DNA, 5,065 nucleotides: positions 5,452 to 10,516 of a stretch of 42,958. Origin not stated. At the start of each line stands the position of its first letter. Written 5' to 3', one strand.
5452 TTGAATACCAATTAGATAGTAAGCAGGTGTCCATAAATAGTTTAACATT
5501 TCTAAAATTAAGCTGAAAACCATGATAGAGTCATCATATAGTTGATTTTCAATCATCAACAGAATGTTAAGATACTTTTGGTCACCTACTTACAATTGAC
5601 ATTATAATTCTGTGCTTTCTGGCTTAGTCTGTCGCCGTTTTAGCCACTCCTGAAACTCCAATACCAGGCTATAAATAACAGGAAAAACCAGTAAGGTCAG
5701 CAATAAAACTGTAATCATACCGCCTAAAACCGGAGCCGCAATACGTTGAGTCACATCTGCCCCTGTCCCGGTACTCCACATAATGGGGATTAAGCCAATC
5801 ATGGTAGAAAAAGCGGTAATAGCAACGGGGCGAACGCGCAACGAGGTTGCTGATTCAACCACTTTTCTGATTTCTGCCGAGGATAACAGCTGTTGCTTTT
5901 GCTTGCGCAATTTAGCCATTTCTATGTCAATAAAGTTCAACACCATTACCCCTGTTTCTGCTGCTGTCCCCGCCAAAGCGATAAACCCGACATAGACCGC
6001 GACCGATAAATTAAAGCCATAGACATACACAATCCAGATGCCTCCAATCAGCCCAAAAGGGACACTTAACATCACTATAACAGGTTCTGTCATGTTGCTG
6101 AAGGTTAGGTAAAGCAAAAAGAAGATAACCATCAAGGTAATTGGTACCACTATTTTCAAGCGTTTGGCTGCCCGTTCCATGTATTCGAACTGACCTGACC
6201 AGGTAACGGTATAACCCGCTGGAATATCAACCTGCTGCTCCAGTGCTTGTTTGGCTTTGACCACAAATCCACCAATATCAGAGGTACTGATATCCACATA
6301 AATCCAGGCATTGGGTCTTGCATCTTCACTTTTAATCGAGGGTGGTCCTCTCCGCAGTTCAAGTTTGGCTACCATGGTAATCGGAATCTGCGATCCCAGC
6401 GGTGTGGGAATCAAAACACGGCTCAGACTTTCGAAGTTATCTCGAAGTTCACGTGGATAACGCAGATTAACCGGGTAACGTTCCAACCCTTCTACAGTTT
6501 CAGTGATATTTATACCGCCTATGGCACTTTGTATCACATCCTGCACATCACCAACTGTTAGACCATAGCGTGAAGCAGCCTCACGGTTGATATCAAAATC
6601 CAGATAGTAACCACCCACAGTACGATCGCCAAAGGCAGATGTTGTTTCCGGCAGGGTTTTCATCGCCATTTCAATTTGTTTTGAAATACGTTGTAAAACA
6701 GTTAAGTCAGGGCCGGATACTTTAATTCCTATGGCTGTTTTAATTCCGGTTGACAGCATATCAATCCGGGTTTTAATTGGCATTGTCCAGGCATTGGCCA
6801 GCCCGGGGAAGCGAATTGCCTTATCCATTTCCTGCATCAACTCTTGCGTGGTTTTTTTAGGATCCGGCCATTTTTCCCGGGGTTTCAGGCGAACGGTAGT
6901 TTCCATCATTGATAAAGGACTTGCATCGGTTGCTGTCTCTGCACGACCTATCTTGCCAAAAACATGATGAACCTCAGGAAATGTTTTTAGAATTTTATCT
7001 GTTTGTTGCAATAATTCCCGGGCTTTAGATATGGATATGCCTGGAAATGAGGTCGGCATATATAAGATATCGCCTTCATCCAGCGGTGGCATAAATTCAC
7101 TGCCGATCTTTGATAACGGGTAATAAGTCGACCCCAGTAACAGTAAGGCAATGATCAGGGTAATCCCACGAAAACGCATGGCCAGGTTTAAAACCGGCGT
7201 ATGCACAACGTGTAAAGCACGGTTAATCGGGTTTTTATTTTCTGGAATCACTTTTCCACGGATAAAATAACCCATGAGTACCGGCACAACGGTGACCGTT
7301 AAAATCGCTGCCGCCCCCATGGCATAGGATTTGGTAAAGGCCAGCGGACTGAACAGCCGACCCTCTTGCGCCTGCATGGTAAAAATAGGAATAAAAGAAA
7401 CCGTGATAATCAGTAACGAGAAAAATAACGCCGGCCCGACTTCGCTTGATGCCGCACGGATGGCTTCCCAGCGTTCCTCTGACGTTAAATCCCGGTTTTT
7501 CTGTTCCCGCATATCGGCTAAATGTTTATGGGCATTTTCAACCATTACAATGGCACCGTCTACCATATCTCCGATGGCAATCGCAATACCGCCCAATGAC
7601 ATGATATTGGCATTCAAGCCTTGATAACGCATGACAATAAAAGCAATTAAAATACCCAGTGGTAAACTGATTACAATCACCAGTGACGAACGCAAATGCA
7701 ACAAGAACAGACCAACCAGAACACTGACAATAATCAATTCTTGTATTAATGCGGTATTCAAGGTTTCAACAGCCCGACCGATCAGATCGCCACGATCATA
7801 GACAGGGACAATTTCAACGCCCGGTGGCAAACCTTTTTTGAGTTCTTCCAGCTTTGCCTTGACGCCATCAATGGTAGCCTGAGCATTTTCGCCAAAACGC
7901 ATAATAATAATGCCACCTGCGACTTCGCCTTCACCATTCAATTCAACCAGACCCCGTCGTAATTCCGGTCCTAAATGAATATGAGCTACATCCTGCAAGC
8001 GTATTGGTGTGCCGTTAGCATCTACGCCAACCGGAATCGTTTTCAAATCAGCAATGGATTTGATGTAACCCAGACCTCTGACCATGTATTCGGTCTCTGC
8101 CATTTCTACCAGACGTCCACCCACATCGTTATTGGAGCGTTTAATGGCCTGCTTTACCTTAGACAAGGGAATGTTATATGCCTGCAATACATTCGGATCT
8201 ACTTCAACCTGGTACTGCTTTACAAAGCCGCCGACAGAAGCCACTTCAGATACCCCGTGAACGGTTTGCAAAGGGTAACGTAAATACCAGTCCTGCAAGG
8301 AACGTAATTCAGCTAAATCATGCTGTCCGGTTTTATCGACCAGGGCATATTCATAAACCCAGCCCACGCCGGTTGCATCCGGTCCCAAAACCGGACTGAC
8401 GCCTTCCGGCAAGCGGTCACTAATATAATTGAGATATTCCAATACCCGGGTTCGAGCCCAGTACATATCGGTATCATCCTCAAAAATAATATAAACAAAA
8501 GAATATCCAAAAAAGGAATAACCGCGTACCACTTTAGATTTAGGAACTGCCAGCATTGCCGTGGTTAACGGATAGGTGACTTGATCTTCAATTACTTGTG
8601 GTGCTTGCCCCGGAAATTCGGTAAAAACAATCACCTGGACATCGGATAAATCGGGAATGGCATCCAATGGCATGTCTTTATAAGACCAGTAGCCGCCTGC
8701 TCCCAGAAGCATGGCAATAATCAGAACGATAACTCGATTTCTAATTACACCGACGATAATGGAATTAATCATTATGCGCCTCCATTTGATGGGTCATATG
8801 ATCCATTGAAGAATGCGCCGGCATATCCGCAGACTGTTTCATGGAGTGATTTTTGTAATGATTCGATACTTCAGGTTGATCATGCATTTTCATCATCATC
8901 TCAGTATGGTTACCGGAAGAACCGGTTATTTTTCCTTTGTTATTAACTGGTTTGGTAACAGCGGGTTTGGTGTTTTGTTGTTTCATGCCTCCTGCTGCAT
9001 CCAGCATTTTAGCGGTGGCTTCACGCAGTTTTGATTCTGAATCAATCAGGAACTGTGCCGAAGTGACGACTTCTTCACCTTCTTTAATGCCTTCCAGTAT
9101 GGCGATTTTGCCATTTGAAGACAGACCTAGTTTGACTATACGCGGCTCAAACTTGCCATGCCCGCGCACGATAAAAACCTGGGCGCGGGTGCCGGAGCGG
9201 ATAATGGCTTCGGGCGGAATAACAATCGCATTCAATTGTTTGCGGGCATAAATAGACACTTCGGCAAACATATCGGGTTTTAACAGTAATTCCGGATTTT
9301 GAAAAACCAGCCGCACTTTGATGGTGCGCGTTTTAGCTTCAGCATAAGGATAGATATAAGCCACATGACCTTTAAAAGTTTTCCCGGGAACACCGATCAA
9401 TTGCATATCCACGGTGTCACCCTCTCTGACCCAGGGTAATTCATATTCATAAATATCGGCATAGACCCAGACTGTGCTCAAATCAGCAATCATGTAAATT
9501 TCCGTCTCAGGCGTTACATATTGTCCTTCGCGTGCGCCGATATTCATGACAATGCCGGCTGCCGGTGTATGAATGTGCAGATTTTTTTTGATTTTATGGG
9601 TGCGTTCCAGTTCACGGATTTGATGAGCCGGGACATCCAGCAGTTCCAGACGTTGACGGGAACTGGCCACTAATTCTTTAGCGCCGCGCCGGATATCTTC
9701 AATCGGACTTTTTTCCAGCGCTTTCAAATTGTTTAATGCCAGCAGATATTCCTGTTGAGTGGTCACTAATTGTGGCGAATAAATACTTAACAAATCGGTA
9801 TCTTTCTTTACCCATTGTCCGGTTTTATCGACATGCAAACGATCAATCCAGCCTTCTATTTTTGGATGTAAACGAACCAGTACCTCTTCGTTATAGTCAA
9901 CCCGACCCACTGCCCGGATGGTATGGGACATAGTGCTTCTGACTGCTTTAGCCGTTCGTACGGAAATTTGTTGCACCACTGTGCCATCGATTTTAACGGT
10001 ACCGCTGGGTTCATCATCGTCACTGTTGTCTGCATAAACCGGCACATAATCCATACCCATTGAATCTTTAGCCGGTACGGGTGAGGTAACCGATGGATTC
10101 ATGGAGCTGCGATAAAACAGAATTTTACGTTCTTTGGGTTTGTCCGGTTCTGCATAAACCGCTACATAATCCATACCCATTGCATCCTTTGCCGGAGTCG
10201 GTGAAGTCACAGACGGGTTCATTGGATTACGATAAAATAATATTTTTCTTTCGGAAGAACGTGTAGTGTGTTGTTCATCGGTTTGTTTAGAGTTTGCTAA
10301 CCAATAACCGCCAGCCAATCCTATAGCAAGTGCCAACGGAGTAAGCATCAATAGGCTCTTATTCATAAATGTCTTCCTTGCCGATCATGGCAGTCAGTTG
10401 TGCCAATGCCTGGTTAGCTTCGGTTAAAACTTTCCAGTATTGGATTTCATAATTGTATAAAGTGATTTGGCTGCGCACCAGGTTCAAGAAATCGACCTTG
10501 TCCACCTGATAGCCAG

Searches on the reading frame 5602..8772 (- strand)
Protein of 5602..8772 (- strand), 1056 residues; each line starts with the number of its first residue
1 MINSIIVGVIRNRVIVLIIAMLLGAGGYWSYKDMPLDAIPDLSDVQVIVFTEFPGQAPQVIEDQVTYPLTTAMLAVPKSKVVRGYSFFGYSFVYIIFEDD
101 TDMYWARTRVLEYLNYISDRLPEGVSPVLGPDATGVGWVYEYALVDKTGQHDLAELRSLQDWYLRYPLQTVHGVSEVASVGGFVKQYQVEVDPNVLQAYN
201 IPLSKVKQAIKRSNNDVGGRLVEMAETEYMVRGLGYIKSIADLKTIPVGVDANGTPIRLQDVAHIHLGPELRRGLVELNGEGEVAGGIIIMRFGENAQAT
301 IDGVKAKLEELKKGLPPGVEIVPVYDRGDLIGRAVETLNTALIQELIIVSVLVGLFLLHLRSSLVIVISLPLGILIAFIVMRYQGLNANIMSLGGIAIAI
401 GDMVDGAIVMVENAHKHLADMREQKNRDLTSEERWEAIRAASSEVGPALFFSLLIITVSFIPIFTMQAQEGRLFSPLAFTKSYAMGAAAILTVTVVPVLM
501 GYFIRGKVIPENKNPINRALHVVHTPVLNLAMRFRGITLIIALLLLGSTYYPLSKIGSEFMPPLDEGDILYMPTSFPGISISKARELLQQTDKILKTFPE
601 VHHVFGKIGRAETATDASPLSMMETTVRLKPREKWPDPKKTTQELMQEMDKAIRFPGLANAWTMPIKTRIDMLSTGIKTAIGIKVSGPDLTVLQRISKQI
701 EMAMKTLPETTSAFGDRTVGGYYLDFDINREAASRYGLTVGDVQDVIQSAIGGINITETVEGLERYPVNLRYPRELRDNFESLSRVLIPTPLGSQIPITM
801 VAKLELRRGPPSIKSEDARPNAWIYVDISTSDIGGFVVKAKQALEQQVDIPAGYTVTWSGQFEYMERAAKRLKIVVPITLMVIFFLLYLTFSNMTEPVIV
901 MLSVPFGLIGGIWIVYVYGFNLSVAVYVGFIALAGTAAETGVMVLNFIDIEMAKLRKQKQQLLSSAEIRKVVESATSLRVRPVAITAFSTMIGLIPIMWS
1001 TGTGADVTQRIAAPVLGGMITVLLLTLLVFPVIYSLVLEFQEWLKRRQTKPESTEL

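Call 86: search_protein_families(library=ncbifam, proteins=[window:5602-8772:-], max_evalue=0.00001)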
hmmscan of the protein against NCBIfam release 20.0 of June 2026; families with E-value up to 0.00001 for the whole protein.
window:5602-8772:- (1056 aa): 12 families
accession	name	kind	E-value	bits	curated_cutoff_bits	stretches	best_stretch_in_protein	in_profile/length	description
TIGR00914.1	2A0601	subfamily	0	1223.7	701.45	1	1-1046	1-1044/1051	CusA/CzcA family heavy metal efflux RND transporter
NF033617.1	RND_permease_2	subfamily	2.6e-135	452.8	1250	1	10-1037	5-1007/1009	multidrug efflux RND transporter permease subunit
NF000282.2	RND_permease_1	subfamily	6.5e-114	381.9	1250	1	14-1037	9-1027/1029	multidrug efflux RND transporter permease subunit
TIGR00915.1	2A0602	subfamily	1.2e-103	347.9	940.35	1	13-1050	9-1038/1050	efflux RND transporter permease subunit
NF007905.0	PRK10614.1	equivalog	3.3e-78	263.4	1774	1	10-1050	8-1021/1025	multidrug efflux RND transporter permease subunit MdtC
NF007798.0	PRK10503.1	equivalog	1.4e-73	248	1584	1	15-1052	24-1037/1040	MdtB/MuxB family multidrug efflux RND transporter permease subunit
NF007131.0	PRK09577.1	equivalog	2.6e-70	237.3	1768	1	12-1050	8-1035/1045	multidrug efflux RND transporter permease subunit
NF007133.0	PRK09579.1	equivalog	4.3e-69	233.1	1763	1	9-1039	7-1004/1017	multidrug efflux RND transporter permease subunit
NF007842.1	PRK10555.1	equivalog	6.7e-65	219.5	1854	1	13-1037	9-1026/1036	multidrug efflux RND transporter permease AcrD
NF011706.2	PRK15127.1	equivalog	2.5e-53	181.3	2150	1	12-1037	12-1029/1049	multidrug efflux RND transporter permease subunit AcrB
NF000037.1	RND_perm_OqxB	exception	1e-49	169.2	2200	2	14-505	12-500/1050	multidrug efflux RND transporter permease subunit OqxB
TIGR00921.1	2A067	subfamily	4.7e-07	28.2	351.9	0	849-1043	167-352/733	hydrophobe/amphiphile efflux-3 (HAE3) family transporter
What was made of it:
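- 5602..8772 (-): CusA-type Cu(I)/Ag(I) RND pump with the three-methionine site retained (LYMP 7054-7065, SMMETT 6895-6912, RIDMLS 6751-6768). TIGR00914 (call 86).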

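Call 87: search_solved_structures(query=window:5602-8772:-, max_evalue=1e-50, show_alignments=1)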
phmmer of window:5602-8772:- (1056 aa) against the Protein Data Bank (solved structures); distinct sequences matched with E-value up to 1e-50: 80 (the best 60 are shown).
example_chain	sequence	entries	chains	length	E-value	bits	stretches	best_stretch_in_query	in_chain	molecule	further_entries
3t51_A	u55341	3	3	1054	0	1234.1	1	2-1037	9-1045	Cation efflux system protein CusA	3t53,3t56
3k07_A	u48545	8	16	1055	0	1234.1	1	2-1037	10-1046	Cation efflux system protein cusA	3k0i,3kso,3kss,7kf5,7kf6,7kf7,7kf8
3ne5_A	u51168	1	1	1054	0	1233.4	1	6-1037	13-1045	Cation efflux system protein cusA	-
4dnr_A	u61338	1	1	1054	0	1231.8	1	2-1037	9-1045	Cation efflux system protein CusA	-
4dop_A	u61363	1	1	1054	0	1231.2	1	2-1037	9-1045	Cation efflux system protein CusA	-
4dnt_A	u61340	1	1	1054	0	1230.2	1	2-1037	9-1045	Cation efflux system protein CusA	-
4k0e_A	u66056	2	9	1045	4.3e-161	541.2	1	9-1037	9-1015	Heavy metal cation tricomponent efflux pump ZneA(CzcA-like)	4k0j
7b8p_A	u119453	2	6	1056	3.4e-72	246.9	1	10-1044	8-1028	Efflux pump membrane transporter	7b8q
6ows_A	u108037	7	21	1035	4.1e-72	246.7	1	10-1044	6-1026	Efflux pump membrane transporter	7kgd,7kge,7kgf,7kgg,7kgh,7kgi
5t0o_A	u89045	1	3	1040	4.9e-67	229.9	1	13-1050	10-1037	CmeB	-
22xk_B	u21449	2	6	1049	1.5e-66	228.3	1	15-1048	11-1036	MexBYB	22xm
5lq3_A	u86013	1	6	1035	2.1e-66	227.8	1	13-1047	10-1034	CmeB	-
9lyq_B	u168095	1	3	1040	5.5e-64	219.8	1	16-1051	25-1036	Multidrug resistance protein MdtB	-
8gjj_B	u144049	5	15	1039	9.2e-64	219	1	13-1050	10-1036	Efflux pump membrane transporter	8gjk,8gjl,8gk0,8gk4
8z1u_A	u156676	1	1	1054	1.8e-63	218.1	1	13-1037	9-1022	Efflux pump membrane transporter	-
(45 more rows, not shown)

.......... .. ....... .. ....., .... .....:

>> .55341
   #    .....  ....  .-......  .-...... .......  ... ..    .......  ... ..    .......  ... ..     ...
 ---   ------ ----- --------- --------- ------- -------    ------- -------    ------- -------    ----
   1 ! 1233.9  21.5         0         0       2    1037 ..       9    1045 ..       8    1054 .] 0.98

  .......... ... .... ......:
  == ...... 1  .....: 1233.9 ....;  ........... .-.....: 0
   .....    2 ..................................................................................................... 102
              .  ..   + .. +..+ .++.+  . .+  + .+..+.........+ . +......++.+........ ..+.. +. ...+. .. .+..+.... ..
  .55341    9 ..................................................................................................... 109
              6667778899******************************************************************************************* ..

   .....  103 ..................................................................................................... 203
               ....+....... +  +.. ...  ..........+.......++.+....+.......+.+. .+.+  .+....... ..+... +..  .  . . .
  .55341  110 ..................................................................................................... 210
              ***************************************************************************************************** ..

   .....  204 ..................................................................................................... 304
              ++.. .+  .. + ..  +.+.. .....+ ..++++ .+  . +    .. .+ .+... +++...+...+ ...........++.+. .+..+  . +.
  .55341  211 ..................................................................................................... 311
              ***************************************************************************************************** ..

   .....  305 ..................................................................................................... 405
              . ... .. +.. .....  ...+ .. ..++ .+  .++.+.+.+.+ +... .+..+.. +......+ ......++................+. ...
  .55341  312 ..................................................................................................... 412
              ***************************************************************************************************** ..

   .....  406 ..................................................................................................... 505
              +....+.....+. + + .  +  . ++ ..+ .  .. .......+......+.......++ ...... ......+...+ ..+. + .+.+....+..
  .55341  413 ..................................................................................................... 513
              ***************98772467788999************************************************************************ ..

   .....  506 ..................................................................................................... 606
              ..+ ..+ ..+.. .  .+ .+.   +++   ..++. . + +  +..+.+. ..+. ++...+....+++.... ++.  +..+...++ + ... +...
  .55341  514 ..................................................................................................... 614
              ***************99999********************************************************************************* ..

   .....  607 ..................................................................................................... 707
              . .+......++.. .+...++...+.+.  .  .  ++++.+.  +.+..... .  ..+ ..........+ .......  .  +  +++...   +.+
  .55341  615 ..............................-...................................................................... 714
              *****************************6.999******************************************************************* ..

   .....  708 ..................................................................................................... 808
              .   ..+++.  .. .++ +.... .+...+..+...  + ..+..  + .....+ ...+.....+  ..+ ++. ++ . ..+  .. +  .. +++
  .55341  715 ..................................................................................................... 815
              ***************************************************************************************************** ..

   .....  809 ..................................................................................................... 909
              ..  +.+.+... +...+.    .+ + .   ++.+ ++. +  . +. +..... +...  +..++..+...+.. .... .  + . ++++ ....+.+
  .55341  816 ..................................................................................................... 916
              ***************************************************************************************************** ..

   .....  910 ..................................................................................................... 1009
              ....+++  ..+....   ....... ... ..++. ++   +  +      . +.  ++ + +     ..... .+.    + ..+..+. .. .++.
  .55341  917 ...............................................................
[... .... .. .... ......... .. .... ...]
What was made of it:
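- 5602..8772 (-): 1234 bits to E. coli CusA against 541 to ZneA (call 87).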

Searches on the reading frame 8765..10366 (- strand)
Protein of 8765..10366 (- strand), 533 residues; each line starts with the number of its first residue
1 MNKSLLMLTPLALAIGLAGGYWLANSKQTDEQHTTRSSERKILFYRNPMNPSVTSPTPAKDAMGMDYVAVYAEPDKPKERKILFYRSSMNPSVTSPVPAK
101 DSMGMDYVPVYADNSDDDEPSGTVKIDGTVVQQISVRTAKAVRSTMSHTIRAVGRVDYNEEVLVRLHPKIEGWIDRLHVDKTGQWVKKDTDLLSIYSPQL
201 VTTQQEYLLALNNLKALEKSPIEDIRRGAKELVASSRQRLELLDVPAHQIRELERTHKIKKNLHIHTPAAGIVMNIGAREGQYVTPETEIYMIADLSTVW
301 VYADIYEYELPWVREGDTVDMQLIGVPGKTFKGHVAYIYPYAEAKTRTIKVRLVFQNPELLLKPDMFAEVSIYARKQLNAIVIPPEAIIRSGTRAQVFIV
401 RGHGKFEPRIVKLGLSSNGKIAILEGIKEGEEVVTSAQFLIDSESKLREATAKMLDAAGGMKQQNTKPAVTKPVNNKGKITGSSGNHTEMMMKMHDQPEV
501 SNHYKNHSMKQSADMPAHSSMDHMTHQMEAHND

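Call 86: search_protein_families(library=ncbifam, proteins=[window:8765-10366:-], max_evalue=0.00001)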
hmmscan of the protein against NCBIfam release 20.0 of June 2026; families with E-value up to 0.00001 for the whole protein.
window:8765-10366:- (533 aa): 15 families
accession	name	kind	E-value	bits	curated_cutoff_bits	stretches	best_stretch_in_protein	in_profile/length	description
NF007303.0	PRK09783.1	subfamily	6.7e-63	212.5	390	1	76-456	41-407/414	copper/silver efflux system membrane fusion protein CusB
TIGR01730.1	RND_mfp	subfamily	7.4e-42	143.4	94.9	1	136-448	1-320/322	efflux RND transporter periplasmic adaptor subunit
TIGR00999.1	8a0102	subfamily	2.9e-39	134.8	319.3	1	235-442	69-271/271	CzcB/NccB family metal efflux transporter periplasmic adaptor subunit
NF045680.1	DiMtlExpIhpB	equivalog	3.5e-31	108.4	450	1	265-445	140-318/326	divalent metal ion exporter adaptor subunit IhpB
NF008606.0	PRK11578.1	equivalog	1.1e-20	74.1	342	1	263-437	184-364/371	macrolide transporter subunit MacA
NF007132.1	PRK09578.1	equivalog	2.8e-13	49.4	512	1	341-459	267-387/396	MexX/AxyX family multidrug efflux RND transporter periplasmic adaptor subunit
NF000272.2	OqxA_adapt_sub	exception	6.1e-12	45.2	835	1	318-435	247-364/391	multidrug efflux RND transporter periplasmic adaptor subunit OqxA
NF045904.1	RND-peri-MexE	equivalog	3.3e-11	42.7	714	1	314-454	233-373/390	multidrug efflux RND transporter periplasmic adaptor subunit MexE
NF008589.1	PRK11556.1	equivalog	1.7e-10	40.4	391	1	343-436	281-374/392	MdtA/MuxA family multidrug efflux RND transporter periplasmic adaptor subunit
NF033138.2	RND-peri-MexC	equivalog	2.5e-08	33.5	625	1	343-447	264-369/375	MexC family multidrug efflux RND transporter periplasmic adaptor subunit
NF002939.0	PRK03598.1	equivalog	4.6e-08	32.6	393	1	261-349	203-291/332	secretion protein HlyD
NF007785.0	PRK10476.1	equivalog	1.3e-07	30.8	376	1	253-338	199-284/347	multidrug transporter subunit MdtN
TIGR02971.1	heterocyst_DevB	subfamily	3.4e-07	30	129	1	211-338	155-278/327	ABC exporter membrane fusion protein, DevB family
TIGR00998.1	8a0101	subfamily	2.3e-06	26.8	390.8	1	252-338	194-281/334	EmrA/EmrK family multidrug efflux transporter periplasmic adaptor subunit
NF011604.1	PRK15030.1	equivalog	3.2e-06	26.4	765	1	344-453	269-381/397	multidrug efflux RND transporter periplasmic adaptor subunit AcrA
